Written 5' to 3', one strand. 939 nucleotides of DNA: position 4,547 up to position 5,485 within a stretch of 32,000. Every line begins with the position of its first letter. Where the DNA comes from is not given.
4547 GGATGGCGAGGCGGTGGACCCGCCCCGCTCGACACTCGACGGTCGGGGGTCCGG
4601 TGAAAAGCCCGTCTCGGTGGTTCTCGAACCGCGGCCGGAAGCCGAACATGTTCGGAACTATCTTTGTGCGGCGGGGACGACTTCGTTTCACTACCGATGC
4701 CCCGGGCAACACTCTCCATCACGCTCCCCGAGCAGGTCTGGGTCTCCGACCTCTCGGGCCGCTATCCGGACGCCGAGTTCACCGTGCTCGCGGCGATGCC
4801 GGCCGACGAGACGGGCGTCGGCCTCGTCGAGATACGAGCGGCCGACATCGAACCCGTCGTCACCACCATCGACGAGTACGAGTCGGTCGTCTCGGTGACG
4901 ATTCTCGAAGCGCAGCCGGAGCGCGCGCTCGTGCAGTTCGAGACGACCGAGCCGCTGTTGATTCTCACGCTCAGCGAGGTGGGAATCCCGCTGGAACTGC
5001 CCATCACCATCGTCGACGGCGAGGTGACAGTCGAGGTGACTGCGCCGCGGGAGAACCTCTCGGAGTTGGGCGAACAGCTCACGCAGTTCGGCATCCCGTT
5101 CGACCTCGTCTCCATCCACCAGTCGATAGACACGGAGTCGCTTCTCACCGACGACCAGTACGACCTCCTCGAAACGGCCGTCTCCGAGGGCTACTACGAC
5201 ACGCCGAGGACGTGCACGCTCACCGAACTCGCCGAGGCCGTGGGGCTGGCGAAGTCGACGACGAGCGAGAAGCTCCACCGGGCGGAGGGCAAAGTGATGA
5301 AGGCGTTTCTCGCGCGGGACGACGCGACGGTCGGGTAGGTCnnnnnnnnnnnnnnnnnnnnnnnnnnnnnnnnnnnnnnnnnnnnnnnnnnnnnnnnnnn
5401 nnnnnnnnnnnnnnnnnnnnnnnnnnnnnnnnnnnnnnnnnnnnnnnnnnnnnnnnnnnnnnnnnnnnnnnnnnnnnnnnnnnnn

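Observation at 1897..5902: Perfect palindrome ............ occurs three times, once in each divergent promoter region of the NO-reductase / copper-protein island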

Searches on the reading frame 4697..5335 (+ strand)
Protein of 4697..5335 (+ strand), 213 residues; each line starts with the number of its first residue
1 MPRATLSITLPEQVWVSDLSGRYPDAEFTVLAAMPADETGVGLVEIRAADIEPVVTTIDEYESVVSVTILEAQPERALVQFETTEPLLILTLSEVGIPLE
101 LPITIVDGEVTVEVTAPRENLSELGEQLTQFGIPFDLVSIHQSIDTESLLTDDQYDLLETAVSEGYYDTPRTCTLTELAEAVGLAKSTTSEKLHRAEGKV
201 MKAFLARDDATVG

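Call 6: search_protein_families(library=pfam, proteins=[window:4697-5335:+], max_evalue=0.01)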
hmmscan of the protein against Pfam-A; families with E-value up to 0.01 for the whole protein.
window:4697-5335:+ (213 aa): 3 families
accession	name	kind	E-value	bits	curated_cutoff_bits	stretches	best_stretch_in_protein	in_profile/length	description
PF04967.18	HTH_10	-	4.7e-18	65.2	23.1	1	150-202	1-53/53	HTH DNA binding domain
PF15915.11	BAT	-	1e-08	35.6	25.8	1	18-142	19-143/156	GAF and HTH_10 associated domain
PF09339.16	HTH_IclR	-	0.00022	21.4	22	1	169-193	15-39/52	IclR helix-turn-helix domain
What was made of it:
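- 4697..5338 (+): BAT + HTH_10 regulator (213 aa), orthologue of H. mediterranei E6P09_00735. Candidate binder of the palindrome. Pfam HTH_10 4.7e-18 and BAT 1e-8 (call 6).
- On NarO (H. volcanii oxygen-responsive HTH_10 regulator), tested for the protein at 4697-5338: Pfam HTH_10, 4.7e-18 (call 6).
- On Bat-family (BAT + HTH_10) regulators, tested for the protein at 4697-5338: PF15915 at 1e-8 and PF04967 at 4.7e-18, both above their cut-offs (call 6).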

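Call 7: search_protein_families(library=ncbifam, proteins=[window:4697-5335:+], max_evalue=0.001)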
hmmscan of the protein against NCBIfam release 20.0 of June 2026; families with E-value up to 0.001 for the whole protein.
window:4697-5335:+ (213 aa): 0 families

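Call 21: find_homologous_proteins(query=window:4697-5335:+, max_evalue=0.00001)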
Query window:4697-5335:+ (213 aa): 844 proteins with E <= 0.00001 among 1651 candidates; the best 120 are listed.
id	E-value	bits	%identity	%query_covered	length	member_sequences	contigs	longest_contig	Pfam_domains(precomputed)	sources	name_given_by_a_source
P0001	9.6e-126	435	98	100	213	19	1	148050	PF15915.11,PF04967.19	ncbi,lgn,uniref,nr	ncbi:helix-turn-helix domain-containing protein [Haloferax sp. KTX1]|uniref:helix-turn-helix domain-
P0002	1.7e-125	434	98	100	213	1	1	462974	PF15915.11,PF04967.19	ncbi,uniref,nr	ncbi:helix-turn-helix domain-containing protein [Haloferax denitrificans]|uniref:HTH DNA binding dom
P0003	7.5e-125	432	98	100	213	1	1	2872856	PF15915.11,PF04967.19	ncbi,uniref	ncbi:helix-turn-helix domain-containing protein [Haloferax denitrificans]|uniref:helix-turn-helix do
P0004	4.0e-124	430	98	100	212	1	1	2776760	PF15915.11,PF04967.19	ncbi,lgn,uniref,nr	ncbi:helix-turn-helix domain-containing protein [Haloferax volcanii]|uniref:helix-turn-helix domain-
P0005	9.5e-124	429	97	100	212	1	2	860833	PF15915.11,PF04967.19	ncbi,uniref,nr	ncbi:helix-turn-helix domain-containing protein [Haloferax sulfurifontis]|uniref:HTH DNA binding dom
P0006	3.2e-115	401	90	100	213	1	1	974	PF15915.11,PF04967.19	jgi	jgi:predicted DNA binding protein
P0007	3.0e-113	394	89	100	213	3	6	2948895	PF15915.11,PF04967.19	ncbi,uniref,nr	ncbi:helix-turn-helix domain-containing protein [Haloferax mediterranei ATCC 33500]|uniref:Bacterioc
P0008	9.3e-112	389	86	100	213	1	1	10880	PF15915.11,PF04967.19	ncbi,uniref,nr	ncbi:helix-turn-helix domain-containing protein [Haloferax profundi]|uniref:Bacteriocin n=1 Tax=Halo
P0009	1.2e-111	389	86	100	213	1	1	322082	PF15915.11,PF04967.19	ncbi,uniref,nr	ncbi:helix-turn-helix domain-containing protein [Haloferax sp. MBLA0076]|uniref:Helix-turn-helix dom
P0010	3.9e-109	381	83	100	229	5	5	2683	PF15915.11,PF04967.19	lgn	-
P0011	8.1e-108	377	83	100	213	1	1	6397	PF15915.11,PF04967.19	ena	-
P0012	7.3e-107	374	84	100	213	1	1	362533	PF15915.11,PF04967.19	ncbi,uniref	ncbi:helix-turn-helix domain-containing protein (plasmid) [Haloferax sp. S1W]|uniref:helix-turn-heli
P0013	2.1e-103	362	82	99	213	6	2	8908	PF15915.11,PF04967.19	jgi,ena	-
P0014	3.2e-103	362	82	99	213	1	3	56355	PF15915.11,PF04967.19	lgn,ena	-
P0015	1.3e-102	360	83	98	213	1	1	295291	PF15915.11,PF04967.19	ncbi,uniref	ncbi:helix-turn-helix domain-containing protein [Halobellus sp. GM3]|uniref:helix-turn-helix domain-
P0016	5.9e-102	358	82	100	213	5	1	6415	PF15915.11,PF04967.19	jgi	jgi:predicted DNA binding protein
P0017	8.8e-101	354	80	100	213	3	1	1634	PF15915.11,PF04967.19,PF24278.3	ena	-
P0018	9.5e-101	354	82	98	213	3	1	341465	PF15915.11,PF04967.19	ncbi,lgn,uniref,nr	ncbi:HTH DNA binding domain family protein [Haloferax elongans ATCC BAA-1513]|uniref:HTH DNA binding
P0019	1.6e-100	353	80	98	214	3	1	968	PF15915.11,PF04967.19,PF24278.3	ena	-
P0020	1.9e-100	353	82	98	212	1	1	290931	PF15915.11,PF04967.19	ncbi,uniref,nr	ncbi:helix-turn-helix domain-containing protein [Halobellus captivus]|uniref:helix-turn-helix domain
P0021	4.6e-100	351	81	100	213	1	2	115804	PF15915.11,PF04967.19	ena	-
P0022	4.9e-100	351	79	99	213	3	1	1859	PF15915.11,PF04967.19,PF24278.3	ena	-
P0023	6.1e-100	351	80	100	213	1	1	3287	PF15915.11,PF04967.19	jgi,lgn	-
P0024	1.5e-99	350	80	100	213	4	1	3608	PF15915.11,PF04967.19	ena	-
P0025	2.3e-99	349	82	98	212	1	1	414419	PF15915.11,PF04967.19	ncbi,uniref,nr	ncbi:helix-turn-helix domain-containing protein [Halobellus rufus]|uniref:helix-turn-helix domain-co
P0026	3.0e-99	349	80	99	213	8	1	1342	PF15915.11,PF04967.19,PF09339.17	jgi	-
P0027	4.2e-99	348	78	100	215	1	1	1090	PF15915.11,PF04967.19,PF24278.3,PF09339.17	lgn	-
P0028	4.3e-99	348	79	98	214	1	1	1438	PF15915.11,PF04967.19,PF24278.3,PF09339.17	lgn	-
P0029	5.4e-99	348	80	98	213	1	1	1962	PF15915.11,PF04967.19,PF24278.3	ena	-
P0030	6.8e-99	348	75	100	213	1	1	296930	PF15915.11,PF04967.19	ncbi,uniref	ncbi:helix-turn-helix domain-containing protein [Haloferax sp. DFSO52]|uniref:helix-turn-helix domai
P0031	3.8e-98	345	78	100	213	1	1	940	PF15915.11,PF04967.19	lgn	-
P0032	4.1e-98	345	79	98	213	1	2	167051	PF15915.11,PF04967.19,PF24278.3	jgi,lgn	-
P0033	5.7e-98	345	79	98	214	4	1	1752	PF15915.11,PF04967.19,PF24278.3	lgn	-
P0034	3.8e-97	342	80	98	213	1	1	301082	PF15915.11,PF04967.19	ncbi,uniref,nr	ncbi:helix-turn-helix domain-containing protein [Halobellus inordinatus]|uniref:helix-turn-helix dom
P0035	6.3e-97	341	78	98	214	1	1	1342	PF15915.11,PF04967.19,PF24278.3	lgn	-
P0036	1.5e-96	340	79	98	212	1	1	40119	PF15915.11,PF04967.19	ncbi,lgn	ncbi:MAG: helix-turn-helix domain-containing protein [Haloquadratum sp.]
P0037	1.8e-96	340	79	98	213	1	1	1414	PF15915.11,PF04967.19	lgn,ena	-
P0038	3.7e-96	339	79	98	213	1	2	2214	PF15915.11,PF04967.19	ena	-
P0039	4.4e-96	338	79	98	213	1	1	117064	PF15915.11,PF04967.19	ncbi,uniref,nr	ncbi:helix-turn-helix domain-containing protein [Halobellus sp. H-GB7]|uniref:helix-turn-helix domai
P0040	1.5e-95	337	78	98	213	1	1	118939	PF15915.11,PF04967.19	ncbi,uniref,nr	ncbi:helix-turn-helix domain-containing protein [Halobellus sp. Atlit-38R]|uniref:helix-turn-helix d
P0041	4.7e-95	335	76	98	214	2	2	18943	PF15915.11,PF04967.19,PF09339.17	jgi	-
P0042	8.1e-95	334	79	97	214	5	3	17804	PF15915.11,PF04967.19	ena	-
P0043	5.6e-94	331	77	98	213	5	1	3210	PF15915.11,PF04967.19,PF24278.3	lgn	-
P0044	7.8e-94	331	74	100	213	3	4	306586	PF15915.11,PF04967.19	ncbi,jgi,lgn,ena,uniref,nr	ncbi:helix-turn-helix domain-containing protein [Halobellus clavatus]|jgi:predicted DNA binding prot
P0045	8.1e-94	331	79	97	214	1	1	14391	PF15915.11,PF04967.19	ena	-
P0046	1.2e-93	330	79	97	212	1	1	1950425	PF15915.11,PF04967.19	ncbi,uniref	ncbi:helix-turn-helix domain-containing protein [Halobellus salinisoli]|uniref:helix-turn-helix doma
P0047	2.2e-93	330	76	98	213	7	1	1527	PF15915.11,PF04967.19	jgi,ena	-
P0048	3.3e-93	329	76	95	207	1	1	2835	PF15915.11,PF04967.19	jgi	-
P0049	7.7e-93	328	76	98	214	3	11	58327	PF15915.11,PF04967.19,PF09339.17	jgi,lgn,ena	jgi:hypothetical protein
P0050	1.7e-92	327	75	98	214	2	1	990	PF15915.11,PF04967.19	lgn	-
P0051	2.9e-92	326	73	100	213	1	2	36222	PF15915.11,PF04967.19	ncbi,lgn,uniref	ncbi:MAG: helix-turn-helix domain-containing protein [Halobellus sp.]|uniref:helix-turn-helix domain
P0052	5.2e-92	325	75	98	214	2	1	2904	PF15915.11,PF04967.19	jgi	jgi:predicted DNA binding protein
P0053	1.8e-88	314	74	97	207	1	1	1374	PF15915.11,PF04967.19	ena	-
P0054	1.4e-87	311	73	99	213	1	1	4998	PF15915.11,PF04967.19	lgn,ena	-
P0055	1.2e-84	301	68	96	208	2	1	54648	PF15915.11,PF04967.19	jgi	jgi:hypothetical protein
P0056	2.2e-82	294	67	100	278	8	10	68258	PF04967.19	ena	-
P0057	5.1e-80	286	67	98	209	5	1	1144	PF15915.11,PF04967.19,PF24278.3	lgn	-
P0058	1.3e-78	281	65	98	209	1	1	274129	PF15915.11,PF04967.19,PF24278.3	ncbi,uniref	ncbi:helix-turn-helix domain-containing protein [Halopelagius fulvigenes]|uniref:Helix-turn-helix do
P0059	1.1e-76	275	64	98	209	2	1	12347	PF15915.11,PF04967.19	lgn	-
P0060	1.2e-76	275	73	90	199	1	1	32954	PF04967.19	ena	-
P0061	3.9e-76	273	63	96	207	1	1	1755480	PF04967.19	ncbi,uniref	ncbi:helix-turn-helix domain-containing protein [Haloferax sp. DFSO60]|uniref:helix-turn-helix domai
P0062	8.6e-74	266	73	84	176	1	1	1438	PF15915.11,PF04967.19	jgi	jgi:predicted DNA binding protein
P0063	3.6e-70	254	60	97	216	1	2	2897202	PF04967.19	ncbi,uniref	ncbi:helix-turn-helix domain-containing protein [Haloplanus sp. GCM10025708]|uniref:helix-turn-helix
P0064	1.8e-69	251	59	97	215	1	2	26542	PF04967.19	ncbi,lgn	ncbi:MAG: helix-turn-helix domain-containing protein [Haloferacaceae archaeon]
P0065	2.4e-68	248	56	100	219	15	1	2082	PF04967.19,PF09339.17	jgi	jgi:predicted DNA binding protein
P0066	1.1e-67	246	57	96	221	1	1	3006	PF15915.11,PF04967.19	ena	-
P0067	1.6e-67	245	54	97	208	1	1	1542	PF04967.19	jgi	jgi:hypothetical protein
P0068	1.8e-67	245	56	96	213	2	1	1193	PF15915.11,PF04967.19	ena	-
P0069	2.8e-67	244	57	100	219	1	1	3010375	PF04967.19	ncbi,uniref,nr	ncbi:helix-turn-helix domain-containing protein [Haloplanus halophilus]|uniref:helix-turn-helix doma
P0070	3.0e-67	244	58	100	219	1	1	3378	PF04967.19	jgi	-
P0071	7.9e-67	243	56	100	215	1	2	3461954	PF04967.19,PF09339.17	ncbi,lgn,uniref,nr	ncbi:helix-turn-helix domain-containing protein [Haloplanus aerogenes]|uniref:Helix-turn-helix domai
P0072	1.1e-66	242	54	99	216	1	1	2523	PF04967.19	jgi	jgi:hypothetical protein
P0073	1.1e-66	242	56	100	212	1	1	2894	PF04967.19,PF09339.17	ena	-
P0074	2.1e-66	242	57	96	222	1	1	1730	PF04967.19,PF09339.17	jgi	jgi:hypothetical protein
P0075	3.1e-66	241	57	96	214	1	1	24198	PF04967.19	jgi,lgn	jgi:hypothetical protein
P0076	3.3e-66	241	55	97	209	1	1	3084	PF04967.19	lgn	-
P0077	4.6e-66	240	57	97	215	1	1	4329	PF04967.19,PF09339.17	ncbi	ncbi:MAG: helix-turn-helix domain-containing protein [Haloplanus sp.]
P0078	7.8e-66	240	52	97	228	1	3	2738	PF04967.19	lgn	-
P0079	9.0e-66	239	54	99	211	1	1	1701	PF04967.19,PF09339.17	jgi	-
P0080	9.7e-66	239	55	96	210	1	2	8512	PF04967.19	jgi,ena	-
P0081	1.2e-65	239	53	97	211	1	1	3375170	PF04967.19,PF09339.17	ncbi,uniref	ncbi:helix-turn-helix domain-containing protein [Haloarcula salina]|uniref:helix-turn-helix domain-c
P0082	1.5e-65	239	56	96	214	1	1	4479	PF04967.19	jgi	jgi:predicted DNA binding protein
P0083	1.5e-65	239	56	97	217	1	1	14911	PF04967.19,PF24278.3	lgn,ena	-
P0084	1.6e-65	239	53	97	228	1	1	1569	PF04967.19,PF09339.17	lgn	-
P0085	1.8e-65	239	58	96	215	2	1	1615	PF04967.19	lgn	-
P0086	1.9e-65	238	56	96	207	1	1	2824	PF04967.19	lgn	-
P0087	2.2e-65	238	55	99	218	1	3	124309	PF04967.19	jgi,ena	jgi:hypothetical protein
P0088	2.3e-65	238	54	96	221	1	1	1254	PF04967.19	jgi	-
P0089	2.6e-65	238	56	100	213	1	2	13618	PF04967.19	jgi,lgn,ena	jgi:predicted DNA binding protein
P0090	3.0e-65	238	55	96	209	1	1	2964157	PF04967.19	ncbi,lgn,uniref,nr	ncbi:helix-turn-helix domain-containing protein [Halomicrobium katesii]|uniref:helix-turn-helix doma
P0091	3.2e-65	238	56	97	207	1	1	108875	PF04967.19,PF09339.17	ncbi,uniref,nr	ncbi:helix-turn-helix domain-containing protein [Halorussus litoreus]|uniref:helix-turn-helix domain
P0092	3.3e-65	238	52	96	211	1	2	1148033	PF04967.19,PF09339.17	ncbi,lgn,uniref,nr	ncbi:helix-turn-helix domain-containing protein [Haloarcula salina]|uniref:Helix-turn-helix domain-c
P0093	3.5e-65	238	56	96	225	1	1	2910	PF04967.19,PF09339.17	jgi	jgi:hypothetical protein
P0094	3.9e-65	237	55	98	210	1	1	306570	PF04967.19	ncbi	ncbi:helix-turn-helix domain-containing protein [Haladaptatus sp. NG-SE-30]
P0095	4.2e-65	237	52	100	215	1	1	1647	PF04967.19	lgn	-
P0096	4.2e-65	237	55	96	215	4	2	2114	PF04967.19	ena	-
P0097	5.2e-65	237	54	96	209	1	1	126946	PF04967.19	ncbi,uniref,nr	ncbi:helix-turn-helix domain-containing protein [Halomicrobium sp. IBSBa]|uniref:helix-turn-helix do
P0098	5.8e-65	237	53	96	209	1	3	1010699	PF04967.19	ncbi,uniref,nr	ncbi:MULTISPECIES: helix-turn-helix domain-containing protein [Haloarcula]|uniref:HTH bat-type domai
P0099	5.8e-65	237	54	100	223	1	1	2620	PF04967.19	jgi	-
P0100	6.1e-65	237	54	96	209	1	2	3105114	PF04967.19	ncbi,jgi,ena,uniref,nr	ncbi:helix-turn-helix domain-containing protein [Halomicrobium sp. LC1Hm]|uniref:helix-turn-helix do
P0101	6.2e-65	237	53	100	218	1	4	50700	PF04967.19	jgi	jgi:predicted DNA binding protein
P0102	6.5e-65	237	55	100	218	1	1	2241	PF04967.19,PF09339.17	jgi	jgi:hypothetical protein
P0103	6.6e-65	237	55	98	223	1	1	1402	PF04967.19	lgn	-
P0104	6.7e-65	237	56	97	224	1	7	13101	PF04967.19,PF09339.17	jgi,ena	-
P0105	7.1e-65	237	55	100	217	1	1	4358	PF15915.11,PF04967.19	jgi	-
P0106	7.4e-65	236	54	96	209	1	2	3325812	PF04967.19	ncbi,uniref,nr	ncbi:helix-turn-helix domain-containing protein [Halomicrobium sp. HM KBTZ05]|uniref:Helix-turn-heli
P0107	7.7e-65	236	67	82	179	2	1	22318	PF04967.19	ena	-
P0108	8.7e-65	236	55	100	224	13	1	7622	PF04967.19,PF09339.17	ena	-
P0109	8.8e-65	236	55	97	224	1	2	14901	PF04967.19,PF09339.17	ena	-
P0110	9.1e-65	236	53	96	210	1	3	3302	PF04967.19,PF09339.17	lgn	-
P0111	9.2e-65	236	54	100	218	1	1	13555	PF04967.19,PF09339.17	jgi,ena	-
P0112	9.9e-65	236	54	96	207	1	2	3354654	PF04967.19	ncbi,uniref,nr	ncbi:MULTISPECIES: helix-turn-helix domain-containing protein [Haloarcula]|uniref:helix-turn-helix d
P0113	1.2e-64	236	53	96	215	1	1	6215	PF04967.19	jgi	-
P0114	1.2e-64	236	58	97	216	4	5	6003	PF04967.19,PF09339.17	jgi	jgi:hypothetical protein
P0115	1.2e-64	236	55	97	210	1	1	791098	PF04967.19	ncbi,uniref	ncbi:helix-turn-helix domain-containing protein [Haloplanus sp. C73]|uniref:helix-turn-helix domain-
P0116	1.2e-64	236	55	100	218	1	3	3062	PF04967.19,PF09339.17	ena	-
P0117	1.2e-64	236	55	97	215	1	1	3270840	PF04967.19,PF09339.17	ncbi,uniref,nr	ncbi:helix-turn-helix domain-containing protein [Haloplanus natans]|uniref:helix-turn-helix domain-c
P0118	1.2e-64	236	54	96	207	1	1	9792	PF04967.19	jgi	jgi:hypothetical protein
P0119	1.3e-64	236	51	98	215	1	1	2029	PF04967.19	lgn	-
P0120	1.4e-64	236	53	100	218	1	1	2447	PF04967.19,PF09339.17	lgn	-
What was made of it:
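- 4697..5338 (+): 89% identical to the H. mediterranei protein P0007 (call 21).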

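Call 23: find_related_loci(query=A1, collection=genome_contigs, flank=10000)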
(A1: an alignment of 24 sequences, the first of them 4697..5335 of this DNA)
Query A1 (213 aa) in genome_contigs; peptide patterns used: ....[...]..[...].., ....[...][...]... (x = any residue, [..] = any of these).
365 stretches matched a pattern; 350 encode a relative of the query (tblastn E <= 1e-3); the best 80 are kept; 80 distinct loci.
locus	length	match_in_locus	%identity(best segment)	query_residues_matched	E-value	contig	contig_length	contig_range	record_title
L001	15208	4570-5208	97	1-213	2e-134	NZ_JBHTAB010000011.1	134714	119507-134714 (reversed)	Haloferax chudinovii strain DSM 26526 GCM70025340_16, whole genome shotgun sequence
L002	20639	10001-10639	98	1-213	2e-134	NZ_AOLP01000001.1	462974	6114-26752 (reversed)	Haloferax denitrificans ATCC 35960 contig_1, whole genome shotgun sequence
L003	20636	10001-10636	99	1-212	9e-134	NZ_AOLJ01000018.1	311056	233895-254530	Haloferax gibbonsii ATCC 33959 contig_18, whole genome shotgun sequence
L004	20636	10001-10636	98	1-212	6e-133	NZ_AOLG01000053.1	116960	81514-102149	Haloferax prahovense DSM 18310 contig_53, whole genome shotgun sequence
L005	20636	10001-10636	97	1-212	5e-132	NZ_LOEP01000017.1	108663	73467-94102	Haloferax sp. Q22 scaffold17, whole genome shotgun sequence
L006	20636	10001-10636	97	1-212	1e-131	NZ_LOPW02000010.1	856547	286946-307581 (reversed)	Haloferax marisrubri strain SB3 scf100009, whole genome shotgun sequence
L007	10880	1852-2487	86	1-212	8e-120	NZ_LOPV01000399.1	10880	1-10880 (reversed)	Haloferax profundi strain SB29 contig_481, whole genome shotgun sequence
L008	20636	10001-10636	84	1-212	8e-115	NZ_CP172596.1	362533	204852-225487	Haloferax sp. S1W plasmid pHFX1, complete sequence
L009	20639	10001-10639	98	1-213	2e-134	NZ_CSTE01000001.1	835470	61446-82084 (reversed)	Haloferax massiliensis strain Arc-Hr, whole genome shotgun sequence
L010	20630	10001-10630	83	1-210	3e-111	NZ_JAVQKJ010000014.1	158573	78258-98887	Halobellus ordinarius strain ZY16 ZY16_ctg014, whole genome shotgun sequence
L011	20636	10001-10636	82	1-212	3e-110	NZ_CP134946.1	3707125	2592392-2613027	Halobellus marinus strain DFY28 chromosome, complete genome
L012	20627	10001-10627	82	1-209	1e-109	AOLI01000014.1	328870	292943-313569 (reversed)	Haloferax larsenii JCM 13917 contig_14, whole genome shotgun sequence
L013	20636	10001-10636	81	1-212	5e-109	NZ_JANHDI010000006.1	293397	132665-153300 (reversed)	Halobellus rarus strain YC21 Scaffold4_2, whole genome shotgun sequence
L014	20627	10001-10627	82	1-209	7e-109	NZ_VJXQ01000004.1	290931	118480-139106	Halobellus captivus strain ZY21 scaffold4, whole genome shotgun sequence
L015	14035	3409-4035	82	1-209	2e-108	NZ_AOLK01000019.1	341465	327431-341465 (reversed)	Haloferax elongans ATCC BAA-1513 contig_19, whole genome shotgun sequence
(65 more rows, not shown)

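Call 30: search_dna_similar(query=window:4697-5335:+, collection=plasmids, mode=protein, max_rows=40, max_evalue=0.00001)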
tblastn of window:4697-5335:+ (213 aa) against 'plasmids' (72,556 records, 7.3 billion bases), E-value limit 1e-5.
Records with a match: 135; places in all: 285; records where one place covers at least 80% of the query: 104.
Best place of each record, by identity: 80-90% 2; <60% 133.
By first word of the organism name: Haladaptatus 22; Natrinema 11; Haloferax 10; Halocatena 9; Halorussus 7; Halobaculum 7; Haloarcula 7; Halomicrobium 6; Haloprofundus 4; Halalkalicoccus 4; and 27 more.
By predicted mobility (MOB-suite, as given by PLSDB): non-mobilizable 135.
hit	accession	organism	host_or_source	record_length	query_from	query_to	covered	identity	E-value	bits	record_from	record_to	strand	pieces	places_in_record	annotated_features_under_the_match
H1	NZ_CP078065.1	Haloferax larsenii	Cell culture,Salt Lake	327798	1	209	98%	82.3%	2e-105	339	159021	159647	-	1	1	helix-turn-helix domain-containing protein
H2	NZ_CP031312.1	Halobellus limi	Cell culture,Taibei marine solar ...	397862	1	212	100%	81.1%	5e-106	341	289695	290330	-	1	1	helix-turn-helix domain-containing protein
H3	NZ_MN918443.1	Haloprofundus sp. MHR1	-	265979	1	207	97%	54.1%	7e-66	226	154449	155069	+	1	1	helix-turn-helix domain-containing protein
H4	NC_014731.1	Halogeometricum borinquense DSM 11551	-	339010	1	211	99%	51.2%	5e-62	215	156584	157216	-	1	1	helix-turn-helix domain-containing protein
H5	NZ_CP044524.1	Halorussus halophilus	pure culture,marine solar saltern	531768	1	207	97%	52.2%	1e-62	217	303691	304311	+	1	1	helix-turn-helix domain-containing protein | hemG: protoporphyrinogen oxidase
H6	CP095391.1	Natribaculum breve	cell culture,saline soil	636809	1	205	96%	52.7%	2e-64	222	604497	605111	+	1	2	none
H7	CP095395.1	Natribaculum longum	cell culture,saline soil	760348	1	205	96%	52.7%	2e-64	222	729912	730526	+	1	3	none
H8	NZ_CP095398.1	Natribaculum luteum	cell culture,brine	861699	1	205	96%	52.2%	3e-64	221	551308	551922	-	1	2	helix-turn-helix domain-containing protein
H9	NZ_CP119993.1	Halomarina sp. PSR21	cell culture,saline soil from Tarim ...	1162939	1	205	96%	51.2%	1e-59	208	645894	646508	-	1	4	record has no annotation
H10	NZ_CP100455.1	Halomarina sp. BND7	cell culture,sediment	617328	1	205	96%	50.7%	8e-60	209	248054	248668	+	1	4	helix-turn-helix domain-containing protein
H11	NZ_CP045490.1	Natronorubrum aibiense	single cell,Xinjiang Aibi Salt Lake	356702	1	210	99%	49.5%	1e-59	208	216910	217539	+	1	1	helix-turn-helix domain-containing protein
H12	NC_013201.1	Halomicrobium mukohataei DSM 12286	-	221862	1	209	96%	50.0%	4e-44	203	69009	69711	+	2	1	helix-turn-helix domain-containing protein | hypothetical protein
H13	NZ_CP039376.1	Halomicrobium mukohataei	-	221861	1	209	96%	50.0%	4e-44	203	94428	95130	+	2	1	helix-turn-helix domain-containing protein | hypothetical protein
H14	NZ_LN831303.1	Halobacterium hubeiense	-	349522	1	208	98%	48.1%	9e-55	194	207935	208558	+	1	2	helix-turn-helix domain-containing protein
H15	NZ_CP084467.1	Halomicrobium salinisoli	cell culture,gobi saline soil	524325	1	206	97%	46.6%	2e-49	179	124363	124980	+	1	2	helix-turn-helix domain-containing protein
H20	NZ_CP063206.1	Haloferax gibbonsii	cultured ...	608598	1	204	96%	45.6%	2e-52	187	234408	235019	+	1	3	helix-turn-helix domain-containing protein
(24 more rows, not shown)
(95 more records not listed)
